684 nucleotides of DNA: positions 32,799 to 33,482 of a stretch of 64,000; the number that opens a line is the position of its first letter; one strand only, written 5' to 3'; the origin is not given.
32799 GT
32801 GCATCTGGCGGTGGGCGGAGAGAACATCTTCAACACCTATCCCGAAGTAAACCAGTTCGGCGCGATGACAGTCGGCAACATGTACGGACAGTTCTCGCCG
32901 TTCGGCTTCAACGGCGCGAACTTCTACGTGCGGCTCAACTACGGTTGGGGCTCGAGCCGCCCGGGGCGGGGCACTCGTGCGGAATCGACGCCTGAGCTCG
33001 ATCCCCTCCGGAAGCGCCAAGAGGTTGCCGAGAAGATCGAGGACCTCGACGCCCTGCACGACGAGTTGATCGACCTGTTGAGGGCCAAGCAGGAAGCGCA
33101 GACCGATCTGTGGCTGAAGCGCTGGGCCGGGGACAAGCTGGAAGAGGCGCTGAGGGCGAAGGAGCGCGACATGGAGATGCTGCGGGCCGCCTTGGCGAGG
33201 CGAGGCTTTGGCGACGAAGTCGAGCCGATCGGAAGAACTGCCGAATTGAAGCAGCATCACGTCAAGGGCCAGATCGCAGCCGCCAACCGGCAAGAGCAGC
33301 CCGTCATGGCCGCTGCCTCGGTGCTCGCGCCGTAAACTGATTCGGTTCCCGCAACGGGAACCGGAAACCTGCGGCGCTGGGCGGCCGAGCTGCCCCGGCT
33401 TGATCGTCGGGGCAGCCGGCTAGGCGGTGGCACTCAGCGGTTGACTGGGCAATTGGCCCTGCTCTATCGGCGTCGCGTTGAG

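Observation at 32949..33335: TonB-dependent receptor continues 128 aa beyond its terminal beta-strand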

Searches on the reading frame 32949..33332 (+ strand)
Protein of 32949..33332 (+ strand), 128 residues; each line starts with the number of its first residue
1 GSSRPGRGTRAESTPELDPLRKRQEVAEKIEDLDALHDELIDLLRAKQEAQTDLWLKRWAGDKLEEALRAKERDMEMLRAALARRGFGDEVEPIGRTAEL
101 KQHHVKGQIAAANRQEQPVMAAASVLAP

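Call 5: search_protein_families(library=pfam, proteins=[window:32949-33332:+], max_evalue=1)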
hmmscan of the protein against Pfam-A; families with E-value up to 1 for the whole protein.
window:32949-33332:+ (128 aa): 4 families
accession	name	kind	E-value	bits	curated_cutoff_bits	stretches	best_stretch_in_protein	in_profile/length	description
PF09177.16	STX6_10_61_N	-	0.027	15.4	29.4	1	23-82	7-64/99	Syntaxin 6/10/61, N-terminal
PF23831.1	DUF7201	-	0.048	13.8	27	1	22-108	49-134/142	Coiled-coil region of unknown function (DUF7201)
PF09278.17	MerR-DNA-bind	-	0.15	13.2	25.4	1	21-43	43-65/65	MerR, DNA binding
PF23010.2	RA_3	-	0.15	12.9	27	1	35-93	20-80/94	PHLPP protein RA domain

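Call 6: search_protein_families(library=ncbifam, proteins=[window:32949-33332:+], max_evalue=1)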
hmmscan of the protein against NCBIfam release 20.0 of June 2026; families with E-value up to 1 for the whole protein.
window:32949-33332:+ (128 aa): 0 families

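Call 8: find_homologous_proteins(query=window:32949-33332:+, max_evalue=0.01)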
Query window:32949-33332:+ (128 aa): 4 proteins with E <= 0.01 among 224 candidates.
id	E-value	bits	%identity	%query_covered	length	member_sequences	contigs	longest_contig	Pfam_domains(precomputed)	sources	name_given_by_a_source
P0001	1.7e-41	159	67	99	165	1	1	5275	-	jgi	-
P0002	1.7e-34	137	59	95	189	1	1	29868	-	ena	-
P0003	1.7e-27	114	58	86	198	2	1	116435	-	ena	-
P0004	5.5e-25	106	66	69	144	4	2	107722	-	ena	-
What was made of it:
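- Tried and rejected: Word-index search with the extension alone (call 8).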

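Call 10: find_encoding_contigs(protein=P0001, flank=6000)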
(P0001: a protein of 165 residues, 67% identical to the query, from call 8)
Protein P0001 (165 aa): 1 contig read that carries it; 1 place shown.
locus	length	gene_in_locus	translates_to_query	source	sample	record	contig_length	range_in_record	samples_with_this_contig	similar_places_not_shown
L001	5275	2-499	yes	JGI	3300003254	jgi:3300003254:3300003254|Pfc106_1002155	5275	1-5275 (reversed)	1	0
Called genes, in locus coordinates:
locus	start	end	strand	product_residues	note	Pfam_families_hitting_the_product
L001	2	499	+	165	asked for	?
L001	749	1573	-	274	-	-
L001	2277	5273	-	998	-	?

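Call 11: find_encoding_contigs(protein=P0002, flank=6000)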
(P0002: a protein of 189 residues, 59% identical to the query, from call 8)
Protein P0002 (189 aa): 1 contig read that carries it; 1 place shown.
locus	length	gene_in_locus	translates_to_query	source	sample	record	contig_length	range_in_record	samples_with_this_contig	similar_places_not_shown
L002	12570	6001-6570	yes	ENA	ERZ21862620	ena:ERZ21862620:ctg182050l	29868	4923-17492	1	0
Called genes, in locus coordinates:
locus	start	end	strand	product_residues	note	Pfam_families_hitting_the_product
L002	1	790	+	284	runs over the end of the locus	-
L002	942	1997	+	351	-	-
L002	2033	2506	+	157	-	PF19649:DUF6152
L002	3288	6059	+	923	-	PF13620:CarboxypepD_reg, PF13715:CarbopepD_reg_2 (weak), PF07715:Plug, PF00593:TonB_dep_Rec_b-barrel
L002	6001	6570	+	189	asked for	-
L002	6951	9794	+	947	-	PF25183:OMP_b-brl_4, PF00593:TonB_dep_Rec_b-barrel (weak), PF25183:OMP_b-brl_4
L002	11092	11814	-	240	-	PF00300:His_Phos_1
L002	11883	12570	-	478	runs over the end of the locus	PF07394:DUF1501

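Call 12: find_encoding_contigs(protein=P0003, flank=8000)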
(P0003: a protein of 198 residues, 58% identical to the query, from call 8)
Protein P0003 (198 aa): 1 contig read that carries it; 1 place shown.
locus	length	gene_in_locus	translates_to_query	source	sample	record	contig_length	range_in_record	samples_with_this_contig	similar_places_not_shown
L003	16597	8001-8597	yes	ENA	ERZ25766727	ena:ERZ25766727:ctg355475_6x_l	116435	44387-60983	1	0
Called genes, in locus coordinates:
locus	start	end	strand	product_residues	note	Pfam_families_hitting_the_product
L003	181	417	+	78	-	-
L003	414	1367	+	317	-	PF00437:T2SSE, PF27713:UCP018868 (weak)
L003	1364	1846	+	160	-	-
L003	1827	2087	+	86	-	PF12728:HTH_17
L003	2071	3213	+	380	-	PF00589:Phage_integrase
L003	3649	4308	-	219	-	PF00589:Phage_integrase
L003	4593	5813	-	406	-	PF05598:DUF772, PF01609:DDE_Tnp_1, PF13751:DDE_Tnp_1_6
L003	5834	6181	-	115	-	PF00665:rve (weak), PF13683:rve_3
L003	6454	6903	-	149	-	-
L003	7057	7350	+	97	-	-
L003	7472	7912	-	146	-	PF13610:DDE_Tnp_IS240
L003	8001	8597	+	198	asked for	-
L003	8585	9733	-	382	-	PF04909:Amidohydro_2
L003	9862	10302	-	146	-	-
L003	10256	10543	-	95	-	-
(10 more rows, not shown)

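Call 13: find_encoding_contigs(protein=P0004, flank=8000)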
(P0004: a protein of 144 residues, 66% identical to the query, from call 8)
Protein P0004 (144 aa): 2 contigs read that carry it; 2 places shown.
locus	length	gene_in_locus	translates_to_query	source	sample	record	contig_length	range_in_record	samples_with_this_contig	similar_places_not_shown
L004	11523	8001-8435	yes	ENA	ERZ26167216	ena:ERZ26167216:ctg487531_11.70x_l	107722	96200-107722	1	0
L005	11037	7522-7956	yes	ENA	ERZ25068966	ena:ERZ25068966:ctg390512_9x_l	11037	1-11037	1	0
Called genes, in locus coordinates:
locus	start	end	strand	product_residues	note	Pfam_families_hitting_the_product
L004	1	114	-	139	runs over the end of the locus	-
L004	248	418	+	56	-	-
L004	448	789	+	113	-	-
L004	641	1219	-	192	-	-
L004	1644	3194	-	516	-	-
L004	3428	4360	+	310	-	PF12760:Zn_ribbon_IS1595, PF12762:DDE_Tnp_IS1595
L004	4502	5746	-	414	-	PF00196:GerE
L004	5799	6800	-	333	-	-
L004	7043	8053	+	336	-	PF00593:TonB_dep_Rec_b-barrel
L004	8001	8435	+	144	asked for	-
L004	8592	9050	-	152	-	-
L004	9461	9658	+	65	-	-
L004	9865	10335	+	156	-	-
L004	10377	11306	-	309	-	-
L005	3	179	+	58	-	?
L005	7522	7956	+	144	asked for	-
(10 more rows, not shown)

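Call 28: search_solved_structures(query=A2, max_evalue=10)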
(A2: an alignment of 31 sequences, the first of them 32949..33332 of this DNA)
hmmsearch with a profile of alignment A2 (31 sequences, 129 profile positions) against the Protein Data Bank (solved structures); distinct sequences matched with E-value up to 10: 4.
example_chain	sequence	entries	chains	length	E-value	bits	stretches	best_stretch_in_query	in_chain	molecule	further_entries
7qep_O6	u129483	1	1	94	0.031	17.6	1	3-73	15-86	60S ribosomal protein L36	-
6edi_A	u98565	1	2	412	0.89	12.9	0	9-66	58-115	Glucokinase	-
3zc1_A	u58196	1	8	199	2.1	11.7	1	23-88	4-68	AFTRAX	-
3zc0_A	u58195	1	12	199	2.4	11.5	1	23-88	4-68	AFTRAX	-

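Call 35: search_protein_representatives(alignment_id=A2)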
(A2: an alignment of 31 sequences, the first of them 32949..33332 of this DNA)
Query: 31 sequences, 129 profile positions. Proteins with E-value up to 0.001 (for the whole library): 57; up to 1e-10: 23; up to 1e-30: 4. The best 57 are listed.
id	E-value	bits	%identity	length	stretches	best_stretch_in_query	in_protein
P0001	2.5e-49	182.8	-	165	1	1-123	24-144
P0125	9.9e-49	180.9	-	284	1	1-121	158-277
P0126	1.9e-48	180.0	-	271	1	1-121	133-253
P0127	7.4e-37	142.5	-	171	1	1-121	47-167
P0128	1.2e-26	109.6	-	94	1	6-105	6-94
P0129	3.1e-26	108.2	-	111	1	1-76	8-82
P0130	1.3e-24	103.0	-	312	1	10-121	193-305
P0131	6.0e-21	91.1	-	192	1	10-117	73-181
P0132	3.1e-19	85.6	-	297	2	22-120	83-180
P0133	4.9e-19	84.9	-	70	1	21-74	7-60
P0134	1.4e-15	73.7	-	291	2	6-86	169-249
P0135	3.1e-14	69.4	-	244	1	9-68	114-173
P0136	1.1e-13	67.6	-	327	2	15-117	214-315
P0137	1.3e-13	67.4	-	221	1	13-117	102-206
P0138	2.0e-13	66.8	-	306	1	15-89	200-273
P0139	3.3e-13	66.1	-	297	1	10-121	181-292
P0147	1.1e-10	57.9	-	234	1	12-118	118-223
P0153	2.7e-09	53.4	-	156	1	24-120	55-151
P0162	3.1e-07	46.7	-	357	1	15-85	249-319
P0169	8.5e-06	42.1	-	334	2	22-116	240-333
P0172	5.7e-05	39.4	-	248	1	23-115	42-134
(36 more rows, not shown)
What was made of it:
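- On New domain family shared with conjugative-element envelope proteins: The profile search recovers standalone proteins (call 35).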

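Call 40: search_protein_families(library=pfam, proteins=[P0130, P0132, P0134, P0136, P0139, P0147, P0153, P0162, P0169, P0172], max_evalue=0.1)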
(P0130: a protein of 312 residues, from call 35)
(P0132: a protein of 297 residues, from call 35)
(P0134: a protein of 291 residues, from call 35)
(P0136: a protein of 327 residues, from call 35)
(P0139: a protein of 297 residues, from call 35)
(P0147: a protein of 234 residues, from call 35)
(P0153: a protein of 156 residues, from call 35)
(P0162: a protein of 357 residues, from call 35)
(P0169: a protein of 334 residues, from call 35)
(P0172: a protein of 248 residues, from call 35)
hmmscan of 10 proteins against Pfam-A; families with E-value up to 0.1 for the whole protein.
P0130 (312 aa): 2 families
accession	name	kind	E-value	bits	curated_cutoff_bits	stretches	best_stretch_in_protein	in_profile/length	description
PF21918.1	cas_Cpf1_2nd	-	0.0035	17.8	27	1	23-121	15-114/225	CRISPR-associated endonuclease Cpf1 REC2 domain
PF12043.14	DUF3527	-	0.064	13.2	25.9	1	49-178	109-233/349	Domain of unknown function (DUF3527)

P0132 (297 aa): 0 families

P0134 (291 aa): 0 families

P0136 (327 aa): 0 families

P0139 (297 aa): 3 families
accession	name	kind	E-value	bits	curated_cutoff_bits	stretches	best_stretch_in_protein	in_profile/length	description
PF19903.4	DUF6376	-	0.0028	18.4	27.3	1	83-116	30-63/116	Family of unknown function (DUF6376)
PF09851.14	SHOCT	-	0.043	14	27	1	68-89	6-27/28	Short C-terminal domain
PF24821.1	DUF7711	-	0.07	13.2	27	1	192-236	129-171/197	Domain of unknown function (DUF7711)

P0147 (234 aa): 1 family
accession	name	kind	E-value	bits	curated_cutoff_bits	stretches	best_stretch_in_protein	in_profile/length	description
PF24821.1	DUF7711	-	0.031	14.4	27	1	124-171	126-171/197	Domain of unknown function (DUF7711)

P0153 (156 aa): 1 family
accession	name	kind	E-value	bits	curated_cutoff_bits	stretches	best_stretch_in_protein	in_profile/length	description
PF16034.10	JAKMIP_CC3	-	0.039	14.1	30.2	1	48-120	56-126/200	JAKMIP CC3 domain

P0162 (357 aa): 0 families

P0169 (334 aa): 0 families

P0172 (248 aa): 0 families

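Call 47: find_encoding_contigs(protein=P0131, flank=7000, max_places=2)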
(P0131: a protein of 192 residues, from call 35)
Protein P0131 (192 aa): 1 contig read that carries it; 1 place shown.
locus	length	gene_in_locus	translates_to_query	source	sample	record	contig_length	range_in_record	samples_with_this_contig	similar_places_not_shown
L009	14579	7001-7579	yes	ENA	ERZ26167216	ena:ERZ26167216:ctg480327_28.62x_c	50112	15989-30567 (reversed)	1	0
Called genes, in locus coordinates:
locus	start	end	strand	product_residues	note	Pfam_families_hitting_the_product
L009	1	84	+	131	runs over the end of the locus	PF01850:PIN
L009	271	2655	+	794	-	-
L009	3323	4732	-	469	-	-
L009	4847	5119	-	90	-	-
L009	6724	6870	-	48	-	-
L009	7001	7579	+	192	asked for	-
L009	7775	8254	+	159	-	PF01987:AIM24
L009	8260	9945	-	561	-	PF00437:T2SSE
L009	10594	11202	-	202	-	-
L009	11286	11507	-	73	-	-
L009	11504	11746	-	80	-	-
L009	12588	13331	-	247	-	PF01695:IstB_IS21, PF20720:nSTAND3 (faint)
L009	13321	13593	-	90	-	-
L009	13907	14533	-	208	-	PF01609:DDE_Tnp_1, PF13701:DDE_Tnp_1_4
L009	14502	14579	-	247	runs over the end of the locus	PF13701:DDE_Tnp_1_4, PF01609:DDE_Tnp_1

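Call 48: find_encoding_contigs(protein=P0137, flank=7000, max_places=2)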
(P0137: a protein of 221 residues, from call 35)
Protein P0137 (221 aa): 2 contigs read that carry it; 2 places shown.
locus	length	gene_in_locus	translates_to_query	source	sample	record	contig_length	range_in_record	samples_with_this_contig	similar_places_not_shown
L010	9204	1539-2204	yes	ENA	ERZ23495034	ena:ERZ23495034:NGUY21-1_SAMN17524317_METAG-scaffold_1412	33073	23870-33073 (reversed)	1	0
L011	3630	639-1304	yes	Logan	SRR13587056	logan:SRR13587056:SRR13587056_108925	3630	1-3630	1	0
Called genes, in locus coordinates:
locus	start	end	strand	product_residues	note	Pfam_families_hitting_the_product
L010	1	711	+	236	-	?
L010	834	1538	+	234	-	-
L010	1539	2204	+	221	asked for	-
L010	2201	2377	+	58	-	-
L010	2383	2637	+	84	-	PF21983:NikA-like (weak)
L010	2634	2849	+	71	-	-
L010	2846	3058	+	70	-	-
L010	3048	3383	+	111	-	PF19663:DUF6166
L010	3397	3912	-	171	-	-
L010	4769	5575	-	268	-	-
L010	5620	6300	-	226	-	-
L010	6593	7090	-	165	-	PF19663:DUF6166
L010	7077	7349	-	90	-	-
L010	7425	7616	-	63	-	-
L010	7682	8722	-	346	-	PF00437:T2SSE, PF27713:UCP018868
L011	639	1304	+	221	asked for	-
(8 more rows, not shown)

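Call 49: find_encoding_contigs(protein=P0135, flank=7000, max_places=2)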
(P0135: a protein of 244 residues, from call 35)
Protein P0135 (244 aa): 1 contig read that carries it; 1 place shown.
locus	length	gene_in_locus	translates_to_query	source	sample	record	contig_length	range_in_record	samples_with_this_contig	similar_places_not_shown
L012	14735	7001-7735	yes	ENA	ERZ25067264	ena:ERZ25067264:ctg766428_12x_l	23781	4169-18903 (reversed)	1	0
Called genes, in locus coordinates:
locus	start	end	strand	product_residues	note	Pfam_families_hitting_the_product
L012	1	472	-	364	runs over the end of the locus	PF08401:ArdcN, PF18818:MPTase-PolyVal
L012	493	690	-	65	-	-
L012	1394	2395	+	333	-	PF04796:RepA_C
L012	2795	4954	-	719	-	PF14292:SusE (faint), PF00041:fn3, PF16656:Pur_ac_phosph_N (faint), PF25059:FN3_DSCAM-DSCAML_C (faint), PF00041:fn3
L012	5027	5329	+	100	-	PF21983:NikA-like, PF05713:MobC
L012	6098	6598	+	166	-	-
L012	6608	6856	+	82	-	-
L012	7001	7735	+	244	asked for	-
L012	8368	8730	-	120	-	-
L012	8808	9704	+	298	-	PF01548:DEDD_Tnp_IS110, PF02371:Transposase_20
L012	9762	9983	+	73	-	-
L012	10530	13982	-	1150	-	PF13620:CarboxypepD_reg, PF13715:CarbopepD_reg_2 (weak), PF25183:OMP_b-brl_4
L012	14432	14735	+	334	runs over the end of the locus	PF00872:Transposase_mut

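Call 50: predict_structure(alignment_id=A3)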
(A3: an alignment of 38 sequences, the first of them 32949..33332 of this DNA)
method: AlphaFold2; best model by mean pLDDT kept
length: 128 residues; sequences in the alignment: 38
mean_pLDDT: 82.6   pTM: 0.68
mean pLDDT of the five models: 82.6, 82.0, 81.4, 79.0, 77.6
residues with pLDDT >= 90: 79; 70-90: 18; 50-70: 12; < 50: 19
segments of 3 or more residues with pLDDT < 50: 9-13, 117-128
pLDDT, mean of each block of 10 residues (from residue 1): 54 58 92 98 94 92 96 97 85 93 95 65 47
secondary structure, 60 per line:
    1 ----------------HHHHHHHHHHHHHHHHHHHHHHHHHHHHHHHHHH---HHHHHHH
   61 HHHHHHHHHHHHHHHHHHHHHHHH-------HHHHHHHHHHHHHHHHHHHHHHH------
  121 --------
elements in order: H17-50 H54-84 H92-114
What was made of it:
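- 32949..32996 (+): Flexible linker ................. The first five residues G-x-[SG]-R-P are conserved; the rest is variable. pLDDT about 55 and no secondary structure (call 50).
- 32997..33098 (+): Helix 1 of the extension domain (contains the L-H-D-E-L-I motif). AlphaFold2 H17-50, pLDDT above 90 (call 50).
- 33108..33200 (+): Helix 2 (starts with the family signature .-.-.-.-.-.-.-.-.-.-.; the Asp is invariant). AlphaFold2 H54-84 (call 50).
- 33222..33290 (+): Helix 3. AlphaFold2 H92-114 (call 50).
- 33291..33335 (+): Disordered clade-specific tail ................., plus the stop codon. pLDDT below 50 (call 50).
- On Canonical (intermolecular) coiled coil: The monomer prediction gives three helices folded back on each other, pTM 0.68 (call 50).
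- AlphaFold2 predicts a confidently folded monomeric arrangement of the three helices (call 50).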

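Call 52: fold_search(model_id=the predicted structure, library=pdb)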
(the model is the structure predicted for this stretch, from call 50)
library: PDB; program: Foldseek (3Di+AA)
matches with E <= 10: 304; with E <= 0.001: 0
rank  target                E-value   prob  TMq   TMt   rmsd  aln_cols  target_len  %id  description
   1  3lg7_A                1.3e-01  0.72  0.31  0.32   9.9       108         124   12  Crystal structure of HIV epitope-scaffold 4E10_S0_1EZ3A_002_C (released 2010-09-22)
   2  5aqf_B                2.6e-01  0.80  0.41  0.45   9.9       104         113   20  Fragment-based screening of HSP70 sheds light on the functional role of ATP-binding site residues (released 2016-10-05)
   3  5aqk_B                3.2e-01  0.84  0.45  0.51   9.7       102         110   20  Fragment-based screening of HSP70 sheds light on the functional role of ATP-binding site residues (released 2016-10-05)
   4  5aqt_B                3.4e-01  0.75  0.43  0.47  10.7       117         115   21  Fragment-based screening of HSP70 sheds light on the functional role of ATP-binding site residues (released 2016-10-05)
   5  6z0c_D                3.6e-01  0.72  0.39  0.27   9.8       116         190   14  Structure of in silico modelled artificial Maquette-3 protein (released 2021-03-17)
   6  5aqf_D                4.6e-01  0.69  0.41  0.46  10.0       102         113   20  Fragment-based screening of HSP70 sheds light on the functional role of ATP-binding site residues (released 2016-10-05)
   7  4j2c_C                4.6e-01  0.28  0.29  0.33  11.8       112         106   16  GARP-SNARE Interaction (released 2013-12-25)
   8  3fzf_B                4.8e-01  0.72  0.44  0.49  10.4       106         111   20  Crystal Structure of Hsc70/Bag1 in complex with ATP (released 2009-03-17)
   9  5aqs_D                4.8e-01  0.66  0.41  0.47  10.2       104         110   20  Fragment-based screening of HSP70 sheds light on the functional role of ATP-binding site residues (released 2016-10-05)
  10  5aqp_D                5.1e-01  0.63  0.42  0.47  10.5       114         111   21  Fragment-based screening of HSP70 sheds light on the functional role of ATP-binding site residues (released 2016-10-05)
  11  1hx1_B                5.4e-01  0.72  0.45  0.50   9.8       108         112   19  CRYSTAL STRUCTURE OF A BAG DOMAIN IN COMPLEX WITH THE HSC70 ATPASE DOMAIN (released 2001-03-07)
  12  5vjs                  5.4e-01  0.23  0.25  0.17  12.4       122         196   16  De Novo Photosynthetic Reaction Center Protein Equipped with Heme B, a synthetic Zn porphyrin, and Zn(II) cations (released 2018-04-25)
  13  5aqg_F                6.5e-01  0.60  0.44  0.49  10.2       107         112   20  Fragment-based screening of HSP70 sheds light on the functional role of ATP-binding site residues (released 2016-10-05)
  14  7q83_B                6.5e-01  0.47  0.40  0.35  10.6       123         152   10  Crystal structure of S. cerevisiae Sso2 in complex with the pleckstrin homology domain of Sec3 (released 2022-08-31)
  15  3lg7_C                6.5e-01  0.33  0.30  0.31  10.0       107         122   12  Crystal structure of HIV epitope-scaffold 4E10_S0_1EZ3A_002_C (released 2010-09-22)
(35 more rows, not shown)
